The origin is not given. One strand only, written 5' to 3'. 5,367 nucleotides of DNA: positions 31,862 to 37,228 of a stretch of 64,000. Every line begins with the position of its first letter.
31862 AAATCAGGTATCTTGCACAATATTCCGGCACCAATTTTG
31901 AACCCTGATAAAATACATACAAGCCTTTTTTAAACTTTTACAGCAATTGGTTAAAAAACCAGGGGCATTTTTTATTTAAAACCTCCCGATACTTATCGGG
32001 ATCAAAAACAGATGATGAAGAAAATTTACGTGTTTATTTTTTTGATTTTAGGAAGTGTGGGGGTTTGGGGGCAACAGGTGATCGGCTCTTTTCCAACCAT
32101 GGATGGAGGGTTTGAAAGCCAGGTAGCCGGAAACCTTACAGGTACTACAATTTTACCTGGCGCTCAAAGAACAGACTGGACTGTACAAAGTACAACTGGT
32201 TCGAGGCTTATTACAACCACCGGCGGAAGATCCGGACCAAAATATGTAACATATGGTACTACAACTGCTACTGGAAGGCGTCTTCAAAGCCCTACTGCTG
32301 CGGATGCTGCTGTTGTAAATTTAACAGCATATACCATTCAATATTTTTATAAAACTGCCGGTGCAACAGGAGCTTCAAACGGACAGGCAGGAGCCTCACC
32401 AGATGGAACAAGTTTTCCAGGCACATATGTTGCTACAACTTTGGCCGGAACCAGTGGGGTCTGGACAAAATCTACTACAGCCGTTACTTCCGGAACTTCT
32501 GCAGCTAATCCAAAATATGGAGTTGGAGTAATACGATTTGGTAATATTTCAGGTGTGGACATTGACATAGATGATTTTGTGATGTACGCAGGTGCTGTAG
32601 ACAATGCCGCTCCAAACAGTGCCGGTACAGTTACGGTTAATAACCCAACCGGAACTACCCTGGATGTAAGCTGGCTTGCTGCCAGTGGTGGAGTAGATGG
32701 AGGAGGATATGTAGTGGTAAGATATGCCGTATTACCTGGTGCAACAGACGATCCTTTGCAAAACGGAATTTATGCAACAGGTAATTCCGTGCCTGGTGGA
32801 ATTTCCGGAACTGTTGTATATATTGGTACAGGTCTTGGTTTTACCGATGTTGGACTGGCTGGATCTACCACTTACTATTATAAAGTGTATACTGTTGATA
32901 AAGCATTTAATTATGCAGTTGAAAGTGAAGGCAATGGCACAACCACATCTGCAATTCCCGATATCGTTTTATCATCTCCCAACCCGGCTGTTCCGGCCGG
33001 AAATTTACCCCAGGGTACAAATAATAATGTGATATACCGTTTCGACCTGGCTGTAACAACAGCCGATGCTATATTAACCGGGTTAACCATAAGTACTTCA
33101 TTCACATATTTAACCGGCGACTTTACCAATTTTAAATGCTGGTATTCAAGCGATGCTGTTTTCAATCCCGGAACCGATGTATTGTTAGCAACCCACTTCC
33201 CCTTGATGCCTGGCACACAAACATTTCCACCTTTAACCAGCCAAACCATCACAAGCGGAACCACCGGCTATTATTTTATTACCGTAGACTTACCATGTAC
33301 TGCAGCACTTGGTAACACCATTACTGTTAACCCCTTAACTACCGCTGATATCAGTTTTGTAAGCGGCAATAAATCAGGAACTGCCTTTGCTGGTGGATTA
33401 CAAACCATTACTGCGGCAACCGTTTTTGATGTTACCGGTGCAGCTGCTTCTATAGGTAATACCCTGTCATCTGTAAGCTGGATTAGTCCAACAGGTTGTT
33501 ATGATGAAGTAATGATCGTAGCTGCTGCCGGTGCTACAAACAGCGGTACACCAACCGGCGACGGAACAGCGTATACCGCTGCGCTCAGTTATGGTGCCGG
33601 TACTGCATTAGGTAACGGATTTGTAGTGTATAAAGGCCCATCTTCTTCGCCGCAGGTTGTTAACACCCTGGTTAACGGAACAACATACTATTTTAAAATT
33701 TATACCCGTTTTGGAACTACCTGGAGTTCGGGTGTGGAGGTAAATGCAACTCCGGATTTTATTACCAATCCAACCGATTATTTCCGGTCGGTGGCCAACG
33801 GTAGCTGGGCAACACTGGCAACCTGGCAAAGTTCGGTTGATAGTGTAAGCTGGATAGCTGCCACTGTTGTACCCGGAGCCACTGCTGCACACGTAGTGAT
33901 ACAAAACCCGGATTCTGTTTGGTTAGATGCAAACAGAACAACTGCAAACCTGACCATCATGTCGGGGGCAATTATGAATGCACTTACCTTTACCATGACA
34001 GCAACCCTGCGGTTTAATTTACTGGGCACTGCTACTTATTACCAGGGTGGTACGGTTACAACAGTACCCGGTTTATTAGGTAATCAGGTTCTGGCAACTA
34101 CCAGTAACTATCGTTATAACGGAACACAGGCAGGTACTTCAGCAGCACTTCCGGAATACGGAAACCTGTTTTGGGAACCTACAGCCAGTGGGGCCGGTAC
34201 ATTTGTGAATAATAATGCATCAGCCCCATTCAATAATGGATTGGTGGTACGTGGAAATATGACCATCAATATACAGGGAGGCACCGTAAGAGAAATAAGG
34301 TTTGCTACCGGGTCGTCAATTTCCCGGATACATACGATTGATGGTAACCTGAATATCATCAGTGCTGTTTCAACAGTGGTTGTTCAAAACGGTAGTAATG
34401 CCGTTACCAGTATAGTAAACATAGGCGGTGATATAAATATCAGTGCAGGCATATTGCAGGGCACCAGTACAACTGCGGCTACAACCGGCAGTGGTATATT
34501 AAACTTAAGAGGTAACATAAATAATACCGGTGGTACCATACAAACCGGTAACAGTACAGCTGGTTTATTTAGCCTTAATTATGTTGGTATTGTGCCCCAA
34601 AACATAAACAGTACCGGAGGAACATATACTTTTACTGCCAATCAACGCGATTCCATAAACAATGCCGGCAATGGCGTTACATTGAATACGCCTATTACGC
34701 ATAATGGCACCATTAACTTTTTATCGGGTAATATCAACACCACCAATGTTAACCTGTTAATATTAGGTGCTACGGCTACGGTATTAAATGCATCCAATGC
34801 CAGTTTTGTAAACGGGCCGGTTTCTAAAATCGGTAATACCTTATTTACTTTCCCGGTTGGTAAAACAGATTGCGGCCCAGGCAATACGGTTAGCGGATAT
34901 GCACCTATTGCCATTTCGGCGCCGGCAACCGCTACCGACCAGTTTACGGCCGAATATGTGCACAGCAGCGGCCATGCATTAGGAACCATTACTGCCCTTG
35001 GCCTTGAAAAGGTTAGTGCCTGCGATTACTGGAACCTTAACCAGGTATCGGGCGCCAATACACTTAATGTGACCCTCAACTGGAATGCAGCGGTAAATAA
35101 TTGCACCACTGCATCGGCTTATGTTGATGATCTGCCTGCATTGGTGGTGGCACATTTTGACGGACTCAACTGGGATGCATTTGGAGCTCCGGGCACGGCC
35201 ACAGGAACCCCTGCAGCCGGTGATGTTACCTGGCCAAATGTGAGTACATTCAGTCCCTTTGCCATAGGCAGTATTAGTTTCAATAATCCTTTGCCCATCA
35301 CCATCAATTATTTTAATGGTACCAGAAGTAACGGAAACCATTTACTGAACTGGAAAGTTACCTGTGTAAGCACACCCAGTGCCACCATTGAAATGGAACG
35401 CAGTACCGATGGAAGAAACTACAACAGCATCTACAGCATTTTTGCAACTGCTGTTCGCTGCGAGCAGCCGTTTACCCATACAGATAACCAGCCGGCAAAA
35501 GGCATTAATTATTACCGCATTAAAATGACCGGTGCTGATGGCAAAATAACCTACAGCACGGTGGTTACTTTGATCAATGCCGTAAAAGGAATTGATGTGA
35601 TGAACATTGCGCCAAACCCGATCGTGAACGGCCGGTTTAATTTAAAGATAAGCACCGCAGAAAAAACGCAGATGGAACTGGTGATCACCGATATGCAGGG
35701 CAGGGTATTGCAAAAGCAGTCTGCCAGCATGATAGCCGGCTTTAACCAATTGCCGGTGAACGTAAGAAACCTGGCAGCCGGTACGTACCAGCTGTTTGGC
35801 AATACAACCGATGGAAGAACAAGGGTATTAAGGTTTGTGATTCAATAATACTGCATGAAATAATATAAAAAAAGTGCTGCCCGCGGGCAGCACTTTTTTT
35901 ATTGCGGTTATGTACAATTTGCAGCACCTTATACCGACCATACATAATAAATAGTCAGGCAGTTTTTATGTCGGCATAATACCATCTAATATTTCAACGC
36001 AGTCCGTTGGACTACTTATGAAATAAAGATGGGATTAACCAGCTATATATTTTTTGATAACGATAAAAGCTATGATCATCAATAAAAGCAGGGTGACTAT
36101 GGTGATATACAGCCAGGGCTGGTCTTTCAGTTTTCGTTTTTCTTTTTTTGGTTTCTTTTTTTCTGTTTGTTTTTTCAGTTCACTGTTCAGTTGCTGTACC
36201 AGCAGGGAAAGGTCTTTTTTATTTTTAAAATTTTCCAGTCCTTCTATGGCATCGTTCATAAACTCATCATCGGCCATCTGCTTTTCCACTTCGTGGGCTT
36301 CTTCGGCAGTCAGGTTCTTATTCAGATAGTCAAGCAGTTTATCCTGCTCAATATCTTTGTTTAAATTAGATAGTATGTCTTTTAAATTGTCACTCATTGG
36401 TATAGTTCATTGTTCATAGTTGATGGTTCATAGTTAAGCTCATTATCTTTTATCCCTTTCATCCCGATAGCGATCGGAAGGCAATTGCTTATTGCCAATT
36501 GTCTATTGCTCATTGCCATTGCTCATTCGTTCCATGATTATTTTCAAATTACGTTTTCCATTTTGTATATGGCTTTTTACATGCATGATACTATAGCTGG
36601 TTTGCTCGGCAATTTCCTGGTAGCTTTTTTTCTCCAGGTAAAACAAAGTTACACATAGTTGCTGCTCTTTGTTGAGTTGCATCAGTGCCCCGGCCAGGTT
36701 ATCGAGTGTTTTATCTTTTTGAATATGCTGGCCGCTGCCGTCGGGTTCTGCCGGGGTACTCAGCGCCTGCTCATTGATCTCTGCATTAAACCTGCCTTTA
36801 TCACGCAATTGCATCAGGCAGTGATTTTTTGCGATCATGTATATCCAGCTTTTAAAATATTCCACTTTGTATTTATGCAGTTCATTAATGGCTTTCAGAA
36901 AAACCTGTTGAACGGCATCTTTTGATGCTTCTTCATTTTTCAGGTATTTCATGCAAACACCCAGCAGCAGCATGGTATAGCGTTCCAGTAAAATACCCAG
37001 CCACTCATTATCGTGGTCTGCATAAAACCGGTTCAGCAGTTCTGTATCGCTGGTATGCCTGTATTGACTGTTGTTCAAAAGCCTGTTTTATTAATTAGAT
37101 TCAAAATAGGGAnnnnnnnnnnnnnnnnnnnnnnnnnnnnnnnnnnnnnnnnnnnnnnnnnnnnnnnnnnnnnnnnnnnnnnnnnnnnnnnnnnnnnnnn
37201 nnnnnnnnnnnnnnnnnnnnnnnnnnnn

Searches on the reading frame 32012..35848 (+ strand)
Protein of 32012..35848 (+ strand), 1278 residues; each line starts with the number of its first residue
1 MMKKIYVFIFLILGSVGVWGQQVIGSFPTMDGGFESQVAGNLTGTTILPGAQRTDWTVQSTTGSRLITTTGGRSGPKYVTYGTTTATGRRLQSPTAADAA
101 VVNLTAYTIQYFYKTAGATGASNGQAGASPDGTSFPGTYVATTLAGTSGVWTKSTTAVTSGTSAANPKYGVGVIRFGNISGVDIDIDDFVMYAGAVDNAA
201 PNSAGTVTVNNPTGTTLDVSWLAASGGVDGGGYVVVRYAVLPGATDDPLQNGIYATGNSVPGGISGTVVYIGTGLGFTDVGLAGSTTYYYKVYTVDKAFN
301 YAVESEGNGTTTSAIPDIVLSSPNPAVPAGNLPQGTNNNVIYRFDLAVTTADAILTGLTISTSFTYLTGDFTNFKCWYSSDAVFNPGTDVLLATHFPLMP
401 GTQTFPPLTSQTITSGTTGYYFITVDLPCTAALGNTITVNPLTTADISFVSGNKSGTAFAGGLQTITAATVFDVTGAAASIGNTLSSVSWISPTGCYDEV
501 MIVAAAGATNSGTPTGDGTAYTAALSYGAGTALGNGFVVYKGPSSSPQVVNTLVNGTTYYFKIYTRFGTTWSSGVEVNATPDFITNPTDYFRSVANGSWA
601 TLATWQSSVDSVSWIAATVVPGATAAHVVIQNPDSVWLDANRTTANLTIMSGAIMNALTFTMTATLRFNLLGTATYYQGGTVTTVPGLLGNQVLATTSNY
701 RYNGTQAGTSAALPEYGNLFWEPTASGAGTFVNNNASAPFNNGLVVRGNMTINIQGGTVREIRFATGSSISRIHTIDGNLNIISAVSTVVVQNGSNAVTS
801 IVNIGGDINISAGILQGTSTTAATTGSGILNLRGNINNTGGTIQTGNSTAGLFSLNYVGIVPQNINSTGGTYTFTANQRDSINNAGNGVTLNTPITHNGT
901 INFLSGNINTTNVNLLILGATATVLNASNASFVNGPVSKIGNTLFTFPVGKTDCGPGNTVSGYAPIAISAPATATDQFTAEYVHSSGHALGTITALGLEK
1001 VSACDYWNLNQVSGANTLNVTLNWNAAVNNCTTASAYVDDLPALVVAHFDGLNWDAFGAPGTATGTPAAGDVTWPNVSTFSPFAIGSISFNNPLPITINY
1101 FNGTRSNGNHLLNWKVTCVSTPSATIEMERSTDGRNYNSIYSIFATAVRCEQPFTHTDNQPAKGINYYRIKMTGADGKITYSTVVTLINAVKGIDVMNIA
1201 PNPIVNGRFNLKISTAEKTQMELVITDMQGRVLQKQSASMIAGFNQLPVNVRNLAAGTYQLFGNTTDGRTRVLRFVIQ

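Call 88: search_protein_families(library=pfam, proteins=[window:32012-35848:+], max_evalue=0.001)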
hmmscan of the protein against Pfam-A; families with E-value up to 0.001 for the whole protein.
window:32012-35848:+ (1278 aa): 1 family
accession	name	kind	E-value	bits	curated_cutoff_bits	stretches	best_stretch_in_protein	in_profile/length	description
PF18962.6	Por_Secre_tail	-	3.2e-06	27.8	27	1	1201-1268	3-67/75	Secretion system C-terminal sorting domain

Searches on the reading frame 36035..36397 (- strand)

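Call 3: search_protein_families(library=pfam, proteins=[window:36035-36397:-], max_evalue=1)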
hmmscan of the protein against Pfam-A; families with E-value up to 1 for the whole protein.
window:36035-36397:- (120 aa): 11 families
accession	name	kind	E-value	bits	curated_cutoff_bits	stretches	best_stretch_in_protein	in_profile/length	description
PF07851.19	TMEM120A-B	-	0.0074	16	29.8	1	9-115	46-149/324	TMEM120A/B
PF06781.17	CrgA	-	0.013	16.1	24.8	1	73-114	12-53/89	Cell division protein CrgA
PF20990.2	DUF2207_C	-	0.023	14.9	33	1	26-113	62-156/247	Predicted membrane protein (DUF2207) C-terminal domain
PF09043.17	Lys-AminoMut_A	-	0.031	13.2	25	1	30-102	83-155/508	D-Lysine 5,6-aminomutase TIM-barrel domain of alpha subunit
PF05529.17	Bap31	-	0.081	13.2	22.7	1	48-112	63-121/138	Bap31/Bap29 transmembrane region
PF13038.11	DUF3899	-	0.13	13.2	23.4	1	68-112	38-85/88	Domain of unknown function (DUF3899)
PF09850.14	DotU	-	0.19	11.8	27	1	62-114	140-202/205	Type VI secretion system protein DotU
PF08586.15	Rsc14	-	0.2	13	25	1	49-91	4-46/99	RSC complex, Rsc14/Ldb7 subunit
PF14084.11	DUF4264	-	0.24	11.5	27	0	56-77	9-30/52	Protein of unknown function (DUF4264)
PF02450.21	LCAT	-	0.29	10.8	21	1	10-95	223-299/392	Lecithin:cholesterol acyltransferase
PF01204.24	Trehalase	-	0.31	10.3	21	1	10-90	31-108/512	Trehalase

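Call 4: search_protein_families(library=ncbifam, proteins=[window:36035-36397:-], max_evalue=1)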
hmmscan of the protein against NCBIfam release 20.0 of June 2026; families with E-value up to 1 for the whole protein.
window:36035-36397:- (120 aa): 10 families
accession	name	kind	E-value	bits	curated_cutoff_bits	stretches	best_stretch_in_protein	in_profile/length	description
NF033483.0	PknB_PASTA_kin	equivalog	0.0011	18.1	450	1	24-114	264-354/563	Stk1 family PASTA domain-containing Ser/Thr kinase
NF004889.0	PRK06252.1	subfamily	0.0029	16.6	244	1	32-92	44-104/340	methylcobalamin:coenzyme M methyltransferase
TIGR00978.1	asd_EA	equivalog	0.012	14.7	301.2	1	3-113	56-164/342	aspartate-semialdehyde dehydrogenase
NF002594.0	PRK02251.1-3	equivalog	0.018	14.6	389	1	28-114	72-156/191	cell division protein CrgA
NF050014.1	HpsJ_like_B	equivalog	0.022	14.5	260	1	24-114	163-246/254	hormogonium polysaccharide biosynthesis protein HpsJ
NF052384.1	Lys_5_6_mutase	equivalog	0.043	12.4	600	1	30-102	84-156/511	lysine 5,6-aminomutase subunit alpha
TIGR01463.1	mtaA_cmuA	subfamily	0.045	13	235.4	1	28-84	39-94/340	MtaA/CmuA family methyltransferase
TIGR03503.1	TIGR03503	hypoth_equivalog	0.045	12.7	305.6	1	66-116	320-371/374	TIGR03503 family protein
NF058632.1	SerThrKinPrkT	equivalog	0.071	12.1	280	1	9-112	220-320/322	serine/threonine protein kinase PrkT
NF002597.0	PRK02251.2-3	equivalog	0.12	12.6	120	1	74-120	17-61/93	putative septation inhibitor protein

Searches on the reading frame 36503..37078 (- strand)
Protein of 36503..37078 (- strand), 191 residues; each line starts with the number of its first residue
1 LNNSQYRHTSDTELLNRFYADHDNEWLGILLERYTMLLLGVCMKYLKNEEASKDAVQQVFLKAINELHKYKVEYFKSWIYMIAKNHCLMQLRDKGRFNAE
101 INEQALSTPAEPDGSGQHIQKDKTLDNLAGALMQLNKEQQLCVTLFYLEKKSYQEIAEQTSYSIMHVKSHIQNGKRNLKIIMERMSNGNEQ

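Call 3: search_protein_families(library=pfam, proteins=[window:36503-37078:-], max_evalue=1)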
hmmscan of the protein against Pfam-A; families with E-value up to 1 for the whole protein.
window:36503-37078:- (191 aa): 6 families
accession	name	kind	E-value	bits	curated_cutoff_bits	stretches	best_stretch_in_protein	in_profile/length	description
PF04542.20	Sigma70_r2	-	1.5e-12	47.5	24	1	30-96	1-70/71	Sigma-70 region 2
PF08281.18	Sigma70_r4_2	-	3.5e-10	39.8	25.7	1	127-178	3-54/54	Sigma-70, region 4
PF04545.22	Sigma70_r4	-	2.3e-08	33.9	24.1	1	131-179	1-49/50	Sigma-70, region 4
PF23833.1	DUF7203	-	0.027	15.1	27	1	96-158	24-86/109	Family of unknown function (DUF7203)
PF15947.10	DUF4755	-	0.031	14.7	27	1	53-90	23-60/129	Domain of unknown function (DUF4755)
PF06530.18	Phage_antitermQ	-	0.066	13.6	26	1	127-182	55-110/118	Phage antitermination protein Q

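Call 4: search_protein_families(library=ncbifam, proteins=[window:36503-37078:-], max_evalue=1)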
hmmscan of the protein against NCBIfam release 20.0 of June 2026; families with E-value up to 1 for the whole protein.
window:36503-37078:- (191 aa): 91 families (the best 25 are shown)
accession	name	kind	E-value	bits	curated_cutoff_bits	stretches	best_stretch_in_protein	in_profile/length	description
TIGR02937.1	sigma70-ECF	superfamily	3.6e-26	91.7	42.9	1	30-179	6-162/165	sigma-70 family RNA polymerase sigma factor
TIGR02985.1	Sig70_bacteroi1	subfamily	2.2e-20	73.5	126.4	1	32-179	8-159/162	RNA polymerase sigma-70 factor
NF007222.0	PRK09640.1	equivalog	3.9e-20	72.2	194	1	22-189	23-186/188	RNA polymerase sigma factor SigX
NF006930.0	PRK09415.1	subfamily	3.8e-19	69.2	198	1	21-184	12-177/179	RNA polymerase factor sigma C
NF058625.1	sigma_PG0214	equivalog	2.2e-18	66.6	130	1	38-187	17-166/170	GFO_1088 family ECF-type sigma factor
TIGR02954.1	Sig70_famx3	hypoth_equivalog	1.1e-17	64.3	188.5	1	22-184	13-169/170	RNA polymerase sigma-70 factor, TIGR02954 family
NF004113.0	PRK05602.1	equivalog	1.5e-17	63.9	208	1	4-187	25-206/211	RNA polymerase sigma factor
NF007225.0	PRK09643.1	equivalog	3e-17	63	190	1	4-189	7-189/204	RNA polymerase sigma factor SigM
TIGR02950.1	SigM_subfam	subfamily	3.7e-17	62.6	147.95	1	42-182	17-158/159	RNA polymerase sigma factor, SigM family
NF009172.0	PRK12519.1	subfamily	1.4e-16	60.6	222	1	4-182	9-189/194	RNA polymerase sigma factor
NF009166.1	PRK12513.1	equivalog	1.5e-16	60.7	206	1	7-179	5-183/193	RNA polymerase sigma factor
NF009190.0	PRK12538.1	equivalog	4.2e-16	59.4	303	1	9-184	48-221/233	RNA polymerase sigma factor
TIGR02989.1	Sig-70_gvs1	subfamily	1e-15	58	124.55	1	29-177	5-153/158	RNA polymerase sigma-70 factor, Rhodopirellula/Verrucomicrobium family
NF007215.0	PRK09637.1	equivalog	1.4e-15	57.7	212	1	34-183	10-155/181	RNA polymerase sigma factor SigZ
TIGR02959.1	SigZ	equivalog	4.9e-15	55.8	168.65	1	34-183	4-149/170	RNA polymerase sigma factor SigZ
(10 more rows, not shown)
